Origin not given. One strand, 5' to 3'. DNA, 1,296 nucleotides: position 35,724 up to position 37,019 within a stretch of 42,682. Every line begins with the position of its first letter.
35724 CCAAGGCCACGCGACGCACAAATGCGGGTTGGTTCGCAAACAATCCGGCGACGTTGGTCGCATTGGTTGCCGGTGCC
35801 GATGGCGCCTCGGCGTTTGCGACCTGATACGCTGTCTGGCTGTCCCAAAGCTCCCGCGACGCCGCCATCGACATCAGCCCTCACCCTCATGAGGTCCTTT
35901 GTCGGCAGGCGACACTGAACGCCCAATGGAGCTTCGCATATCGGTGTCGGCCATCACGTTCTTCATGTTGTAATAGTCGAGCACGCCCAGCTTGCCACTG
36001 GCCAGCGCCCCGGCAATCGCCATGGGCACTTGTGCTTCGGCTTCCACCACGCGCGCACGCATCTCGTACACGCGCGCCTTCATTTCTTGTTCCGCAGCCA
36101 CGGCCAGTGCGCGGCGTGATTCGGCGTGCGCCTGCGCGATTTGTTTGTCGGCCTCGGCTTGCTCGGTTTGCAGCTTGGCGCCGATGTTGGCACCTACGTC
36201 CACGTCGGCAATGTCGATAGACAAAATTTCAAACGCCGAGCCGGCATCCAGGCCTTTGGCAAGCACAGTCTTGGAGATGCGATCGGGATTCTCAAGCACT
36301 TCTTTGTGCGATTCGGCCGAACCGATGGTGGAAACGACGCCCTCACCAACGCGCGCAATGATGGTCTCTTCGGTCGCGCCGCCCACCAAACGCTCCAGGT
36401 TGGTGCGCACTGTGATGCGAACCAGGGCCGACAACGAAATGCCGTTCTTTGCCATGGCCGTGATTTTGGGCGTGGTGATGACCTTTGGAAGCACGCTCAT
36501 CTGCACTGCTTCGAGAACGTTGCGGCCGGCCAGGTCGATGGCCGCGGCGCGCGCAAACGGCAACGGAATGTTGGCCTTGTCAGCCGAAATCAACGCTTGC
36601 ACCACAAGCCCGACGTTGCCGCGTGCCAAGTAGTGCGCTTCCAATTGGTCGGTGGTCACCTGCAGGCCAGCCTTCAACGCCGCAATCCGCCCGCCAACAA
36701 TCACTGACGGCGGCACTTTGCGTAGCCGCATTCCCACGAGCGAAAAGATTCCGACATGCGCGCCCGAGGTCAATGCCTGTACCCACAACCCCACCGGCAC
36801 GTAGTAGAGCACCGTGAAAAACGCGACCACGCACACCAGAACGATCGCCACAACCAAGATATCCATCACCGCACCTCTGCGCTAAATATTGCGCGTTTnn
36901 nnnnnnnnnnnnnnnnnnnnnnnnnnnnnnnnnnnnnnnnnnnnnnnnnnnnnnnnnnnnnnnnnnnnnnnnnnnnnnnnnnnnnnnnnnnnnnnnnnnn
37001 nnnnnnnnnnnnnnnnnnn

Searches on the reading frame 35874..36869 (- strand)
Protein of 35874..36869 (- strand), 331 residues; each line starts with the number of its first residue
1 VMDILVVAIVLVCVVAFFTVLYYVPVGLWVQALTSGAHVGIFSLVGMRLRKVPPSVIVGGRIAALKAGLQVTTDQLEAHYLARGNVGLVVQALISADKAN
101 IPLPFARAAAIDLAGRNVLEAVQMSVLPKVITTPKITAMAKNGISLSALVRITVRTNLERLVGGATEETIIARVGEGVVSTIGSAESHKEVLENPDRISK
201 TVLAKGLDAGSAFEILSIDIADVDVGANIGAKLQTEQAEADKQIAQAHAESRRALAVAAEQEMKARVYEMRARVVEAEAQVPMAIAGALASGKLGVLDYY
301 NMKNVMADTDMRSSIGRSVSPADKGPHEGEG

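Call 32: search_protein_families(library=pfam, proteins=[window:35874-36869:-], max_evalue=0.001)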
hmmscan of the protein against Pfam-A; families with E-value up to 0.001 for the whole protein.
window:35874-36869:- (331 aa): 2 families
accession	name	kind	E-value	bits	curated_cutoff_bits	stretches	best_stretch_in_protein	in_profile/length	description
PF12127.13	FloA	-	2.2e-153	510.4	34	1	7-317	2-312/314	Flotillin-like protein FloA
PF02403.27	Seryl_tRNA_N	-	0.00037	21.1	28.2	0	191-281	7-97/108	Seryl-tRNA synthetase N-terminal domain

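Call 61: find_homologous_proteins(query=window:35874-36869:-, max_evalue=1e-40)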
Query window:35874-36869:- (331 aa): 8000 proteins with E <= 1e-40 among 8000 candidates; the best 120 are listed.
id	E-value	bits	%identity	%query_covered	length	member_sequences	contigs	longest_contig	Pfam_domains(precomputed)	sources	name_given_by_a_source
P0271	4.5e-200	681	100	100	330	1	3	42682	PF12127.14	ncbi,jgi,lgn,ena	-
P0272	2.4e-162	557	81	99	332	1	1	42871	PF12127.14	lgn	-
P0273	5.0e-161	553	81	98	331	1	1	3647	PF12127.14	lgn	-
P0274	2.2e-160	551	82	95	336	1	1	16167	PF12127.14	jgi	jgi:uncharacterized protein YqfA (UPF0365 family)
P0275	7.5e-160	549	80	98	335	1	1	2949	PF12127.14,PF02403.28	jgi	jgi:uncharacterized protein YqfA (UPF0365 family)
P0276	1.1e-159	548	82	93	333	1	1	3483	PF12127.14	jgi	jgi:uncharacterized protein YqfA (UPF0365 family)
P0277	1.2e-159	548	81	97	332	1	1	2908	PF12127.14,PF02403.28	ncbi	-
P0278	4.6e-159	546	81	97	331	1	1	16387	PF12127.14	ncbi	-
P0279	1.2e-158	545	81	97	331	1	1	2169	PF12127.14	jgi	jgi:uncharacterized protein YqfA (UPF0365 family)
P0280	1.6e-158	545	85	91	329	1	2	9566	PF12127.14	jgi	jgi:uncharacterized protein YqfA (UPF0365 family)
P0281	3.6e-158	544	82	96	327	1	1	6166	PF12127.14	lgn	-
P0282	6.9e-158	543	80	98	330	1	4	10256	PF12127.14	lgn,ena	-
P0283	1.1e-157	542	79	100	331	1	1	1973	PF12127.14,PF02403.28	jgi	jgi:uncharacterized protein YqfA (UPF0365 family)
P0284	1.1e-157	542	82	94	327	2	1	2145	PF12127.14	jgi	jgi:uncharacterized protein YqfA (UPF0365 family)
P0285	1.6e-157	541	83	95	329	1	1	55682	PF12127.14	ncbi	-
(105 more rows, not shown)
